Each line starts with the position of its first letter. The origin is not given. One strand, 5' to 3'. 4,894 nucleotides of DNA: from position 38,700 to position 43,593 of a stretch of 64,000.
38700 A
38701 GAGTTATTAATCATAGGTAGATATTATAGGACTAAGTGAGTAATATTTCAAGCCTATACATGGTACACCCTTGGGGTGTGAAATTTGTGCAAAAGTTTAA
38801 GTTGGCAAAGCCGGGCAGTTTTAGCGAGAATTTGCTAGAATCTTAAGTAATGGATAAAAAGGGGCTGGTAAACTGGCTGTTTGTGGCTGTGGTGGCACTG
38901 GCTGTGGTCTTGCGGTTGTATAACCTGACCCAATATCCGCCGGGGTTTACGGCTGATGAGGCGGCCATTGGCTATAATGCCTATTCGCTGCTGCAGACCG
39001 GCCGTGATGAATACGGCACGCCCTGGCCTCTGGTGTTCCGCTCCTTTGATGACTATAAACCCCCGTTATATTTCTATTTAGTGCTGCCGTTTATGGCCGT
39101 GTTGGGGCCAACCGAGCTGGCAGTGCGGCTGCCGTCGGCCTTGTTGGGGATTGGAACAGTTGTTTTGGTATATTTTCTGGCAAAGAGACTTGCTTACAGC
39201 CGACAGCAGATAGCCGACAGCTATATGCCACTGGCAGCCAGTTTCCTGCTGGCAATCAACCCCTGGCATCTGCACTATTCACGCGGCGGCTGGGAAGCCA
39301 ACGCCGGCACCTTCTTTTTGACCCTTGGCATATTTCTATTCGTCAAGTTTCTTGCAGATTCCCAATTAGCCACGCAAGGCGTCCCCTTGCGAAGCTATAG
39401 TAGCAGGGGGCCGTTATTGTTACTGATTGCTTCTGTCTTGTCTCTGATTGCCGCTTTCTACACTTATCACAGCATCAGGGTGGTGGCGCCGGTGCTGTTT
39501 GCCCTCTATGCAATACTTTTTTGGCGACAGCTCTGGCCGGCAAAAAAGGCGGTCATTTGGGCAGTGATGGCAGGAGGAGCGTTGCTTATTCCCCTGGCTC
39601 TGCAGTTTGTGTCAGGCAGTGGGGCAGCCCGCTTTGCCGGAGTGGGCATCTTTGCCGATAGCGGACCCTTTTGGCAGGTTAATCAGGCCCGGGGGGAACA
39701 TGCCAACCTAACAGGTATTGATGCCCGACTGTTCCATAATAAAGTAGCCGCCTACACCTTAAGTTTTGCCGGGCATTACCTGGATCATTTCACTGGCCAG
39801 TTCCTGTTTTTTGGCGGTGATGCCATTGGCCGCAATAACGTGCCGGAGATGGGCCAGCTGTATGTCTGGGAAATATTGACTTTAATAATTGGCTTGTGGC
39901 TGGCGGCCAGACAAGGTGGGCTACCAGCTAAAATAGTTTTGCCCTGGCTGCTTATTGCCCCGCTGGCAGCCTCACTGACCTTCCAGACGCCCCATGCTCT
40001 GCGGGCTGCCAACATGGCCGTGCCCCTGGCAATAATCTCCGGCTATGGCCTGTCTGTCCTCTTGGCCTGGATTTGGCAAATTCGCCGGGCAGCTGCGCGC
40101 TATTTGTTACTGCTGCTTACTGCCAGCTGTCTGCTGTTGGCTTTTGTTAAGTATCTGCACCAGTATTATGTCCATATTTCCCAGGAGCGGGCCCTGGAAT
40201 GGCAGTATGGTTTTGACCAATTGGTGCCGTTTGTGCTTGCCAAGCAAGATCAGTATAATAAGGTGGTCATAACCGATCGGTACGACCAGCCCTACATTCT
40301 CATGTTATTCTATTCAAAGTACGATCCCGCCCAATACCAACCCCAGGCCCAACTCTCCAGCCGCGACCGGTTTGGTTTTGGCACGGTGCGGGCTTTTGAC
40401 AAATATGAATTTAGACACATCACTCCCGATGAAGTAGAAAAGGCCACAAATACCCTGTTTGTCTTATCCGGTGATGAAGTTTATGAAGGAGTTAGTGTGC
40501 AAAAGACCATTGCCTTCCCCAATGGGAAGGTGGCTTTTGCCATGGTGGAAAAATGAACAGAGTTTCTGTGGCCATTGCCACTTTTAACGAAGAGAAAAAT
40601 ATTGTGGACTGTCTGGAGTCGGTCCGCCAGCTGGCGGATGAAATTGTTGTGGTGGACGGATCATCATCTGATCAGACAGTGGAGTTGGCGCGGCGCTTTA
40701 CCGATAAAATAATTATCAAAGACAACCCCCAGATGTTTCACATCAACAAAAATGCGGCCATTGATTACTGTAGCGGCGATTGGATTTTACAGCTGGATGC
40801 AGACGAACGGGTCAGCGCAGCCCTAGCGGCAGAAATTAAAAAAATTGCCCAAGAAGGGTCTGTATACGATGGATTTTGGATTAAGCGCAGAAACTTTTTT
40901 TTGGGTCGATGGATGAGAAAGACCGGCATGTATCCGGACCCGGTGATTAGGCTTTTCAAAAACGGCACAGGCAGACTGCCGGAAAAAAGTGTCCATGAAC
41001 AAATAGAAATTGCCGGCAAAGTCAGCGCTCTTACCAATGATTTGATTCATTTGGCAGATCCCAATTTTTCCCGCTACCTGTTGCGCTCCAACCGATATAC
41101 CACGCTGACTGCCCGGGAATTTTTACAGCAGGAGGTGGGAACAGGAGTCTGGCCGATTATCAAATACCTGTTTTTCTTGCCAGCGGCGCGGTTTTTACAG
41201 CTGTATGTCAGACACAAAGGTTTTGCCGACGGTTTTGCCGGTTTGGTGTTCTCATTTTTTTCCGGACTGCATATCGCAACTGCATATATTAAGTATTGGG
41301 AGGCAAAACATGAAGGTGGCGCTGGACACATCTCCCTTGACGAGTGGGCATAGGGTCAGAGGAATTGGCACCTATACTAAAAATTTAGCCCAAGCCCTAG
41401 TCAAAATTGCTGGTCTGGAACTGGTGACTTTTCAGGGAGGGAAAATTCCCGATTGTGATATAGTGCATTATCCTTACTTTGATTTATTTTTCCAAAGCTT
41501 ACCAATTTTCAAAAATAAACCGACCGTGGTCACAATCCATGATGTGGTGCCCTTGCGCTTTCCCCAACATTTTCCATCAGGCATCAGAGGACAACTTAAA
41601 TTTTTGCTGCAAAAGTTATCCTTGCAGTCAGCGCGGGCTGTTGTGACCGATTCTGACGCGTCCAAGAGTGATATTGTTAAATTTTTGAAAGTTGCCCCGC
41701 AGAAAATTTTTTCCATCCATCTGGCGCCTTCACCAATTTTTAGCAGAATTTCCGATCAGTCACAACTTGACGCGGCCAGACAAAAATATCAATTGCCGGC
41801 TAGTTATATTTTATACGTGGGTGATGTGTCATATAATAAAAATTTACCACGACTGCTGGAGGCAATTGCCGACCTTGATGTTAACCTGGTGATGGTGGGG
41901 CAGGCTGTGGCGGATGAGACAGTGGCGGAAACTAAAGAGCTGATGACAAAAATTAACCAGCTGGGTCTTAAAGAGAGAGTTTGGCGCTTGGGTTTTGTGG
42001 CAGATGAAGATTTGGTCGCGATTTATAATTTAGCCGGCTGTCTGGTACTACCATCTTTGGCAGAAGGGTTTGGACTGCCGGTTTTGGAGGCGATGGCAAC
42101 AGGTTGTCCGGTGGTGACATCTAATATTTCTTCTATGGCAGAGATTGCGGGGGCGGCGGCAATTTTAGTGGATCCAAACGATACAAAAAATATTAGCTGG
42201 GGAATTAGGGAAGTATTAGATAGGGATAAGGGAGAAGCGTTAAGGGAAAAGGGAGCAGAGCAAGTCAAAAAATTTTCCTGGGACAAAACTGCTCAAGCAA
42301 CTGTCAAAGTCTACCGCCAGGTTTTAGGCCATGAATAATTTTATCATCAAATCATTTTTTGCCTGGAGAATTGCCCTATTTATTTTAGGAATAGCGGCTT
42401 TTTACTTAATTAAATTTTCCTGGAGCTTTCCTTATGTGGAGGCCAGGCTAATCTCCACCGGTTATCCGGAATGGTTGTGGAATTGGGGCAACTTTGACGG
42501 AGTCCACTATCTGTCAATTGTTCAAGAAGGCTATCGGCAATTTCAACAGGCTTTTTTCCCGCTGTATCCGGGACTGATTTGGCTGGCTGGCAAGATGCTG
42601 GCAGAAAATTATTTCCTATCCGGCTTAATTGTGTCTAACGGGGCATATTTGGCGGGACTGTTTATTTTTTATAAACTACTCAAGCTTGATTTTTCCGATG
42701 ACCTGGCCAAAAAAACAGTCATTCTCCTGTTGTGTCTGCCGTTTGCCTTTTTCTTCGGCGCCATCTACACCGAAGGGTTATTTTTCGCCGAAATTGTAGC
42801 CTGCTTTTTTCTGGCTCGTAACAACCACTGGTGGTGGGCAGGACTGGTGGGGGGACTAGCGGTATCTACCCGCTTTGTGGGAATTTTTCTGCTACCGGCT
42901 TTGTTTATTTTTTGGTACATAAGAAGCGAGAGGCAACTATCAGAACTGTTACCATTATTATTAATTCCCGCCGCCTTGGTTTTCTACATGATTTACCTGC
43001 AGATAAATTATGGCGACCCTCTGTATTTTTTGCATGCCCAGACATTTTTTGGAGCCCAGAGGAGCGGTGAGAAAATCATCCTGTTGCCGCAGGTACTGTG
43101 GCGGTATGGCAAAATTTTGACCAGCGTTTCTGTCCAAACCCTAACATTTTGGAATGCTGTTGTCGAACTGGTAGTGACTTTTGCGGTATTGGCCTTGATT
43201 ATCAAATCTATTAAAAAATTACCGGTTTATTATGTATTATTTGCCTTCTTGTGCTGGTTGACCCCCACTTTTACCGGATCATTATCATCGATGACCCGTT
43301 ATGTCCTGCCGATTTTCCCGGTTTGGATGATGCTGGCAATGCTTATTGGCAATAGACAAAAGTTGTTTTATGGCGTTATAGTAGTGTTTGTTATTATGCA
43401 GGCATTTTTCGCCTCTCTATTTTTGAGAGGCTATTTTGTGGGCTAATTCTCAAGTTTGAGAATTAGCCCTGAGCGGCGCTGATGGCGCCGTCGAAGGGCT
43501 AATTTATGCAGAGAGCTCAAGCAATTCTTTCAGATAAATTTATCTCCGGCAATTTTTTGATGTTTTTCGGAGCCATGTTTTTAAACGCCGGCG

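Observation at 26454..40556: Five tandem PMT/ArnT-like paralogs with one hypervariable loop built from short tandem DNA repeats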

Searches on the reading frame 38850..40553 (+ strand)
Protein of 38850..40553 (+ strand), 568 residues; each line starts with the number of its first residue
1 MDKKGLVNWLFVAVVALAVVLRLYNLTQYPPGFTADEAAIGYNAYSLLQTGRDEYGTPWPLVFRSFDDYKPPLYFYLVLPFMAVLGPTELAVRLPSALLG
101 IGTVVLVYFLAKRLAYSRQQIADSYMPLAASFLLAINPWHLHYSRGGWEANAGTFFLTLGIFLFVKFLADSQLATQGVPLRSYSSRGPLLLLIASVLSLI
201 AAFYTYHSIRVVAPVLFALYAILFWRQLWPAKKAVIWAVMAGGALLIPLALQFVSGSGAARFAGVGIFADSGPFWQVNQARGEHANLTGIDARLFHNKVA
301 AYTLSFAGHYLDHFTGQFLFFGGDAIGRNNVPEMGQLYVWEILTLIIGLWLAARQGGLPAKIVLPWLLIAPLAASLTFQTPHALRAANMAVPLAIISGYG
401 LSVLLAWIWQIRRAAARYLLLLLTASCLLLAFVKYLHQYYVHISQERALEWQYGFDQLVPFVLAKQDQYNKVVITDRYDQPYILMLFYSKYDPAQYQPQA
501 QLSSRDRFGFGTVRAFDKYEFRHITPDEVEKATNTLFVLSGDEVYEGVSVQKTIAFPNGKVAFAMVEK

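Call 8: search_protein_families(library=pfam, proteins=[window:38850-40553:+], max_evalue=0.01)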
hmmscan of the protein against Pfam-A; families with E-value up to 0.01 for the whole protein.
window:38850-40553:+ (568 aa): 2 families
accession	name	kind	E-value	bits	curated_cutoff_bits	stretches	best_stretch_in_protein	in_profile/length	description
PF02366.24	PMT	-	5.2e-05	23.4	22.7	1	14-251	3-232/245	Dolichyl-phosphate-mannose-protein mannosyltransferase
PF13231.12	PMT_2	-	0.002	18.8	26.1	1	70-228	2-137/160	Dolichyl-phosphate-mannose-protein mannosyltransferase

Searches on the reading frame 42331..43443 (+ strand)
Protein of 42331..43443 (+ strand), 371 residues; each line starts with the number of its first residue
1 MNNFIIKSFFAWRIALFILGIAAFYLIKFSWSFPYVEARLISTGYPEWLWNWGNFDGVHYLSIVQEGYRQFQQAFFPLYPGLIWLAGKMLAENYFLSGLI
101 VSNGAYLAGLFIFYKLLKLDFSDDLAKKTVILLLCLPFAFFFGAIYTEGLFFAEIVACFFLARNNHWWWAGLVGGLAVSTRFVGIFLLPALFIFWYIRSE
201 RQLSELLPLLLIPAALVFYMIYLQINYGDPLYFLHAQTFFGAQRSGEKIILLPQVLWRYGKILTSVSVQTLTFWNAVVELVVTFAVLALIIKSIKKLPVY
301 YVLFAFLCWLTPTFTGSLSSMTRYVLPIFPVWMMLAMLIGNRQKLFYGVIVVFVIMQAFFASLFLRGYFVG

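Call 8: search_protein_families(library=pfam, proteins=[window:42331-43443:+], max_evalue=0.01)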
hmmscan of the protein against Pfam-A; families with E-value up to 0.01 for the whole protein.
window:42331-43443:+ (371 aa): 1 family
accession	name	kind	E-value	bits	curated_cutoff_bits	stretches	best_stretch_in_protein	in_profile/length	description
PF13231.12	PMT_2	-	0.00098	19.8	26.1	1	82-219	9-154/160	Dolichyl-phosphate-mannose-protein mannosyltransferase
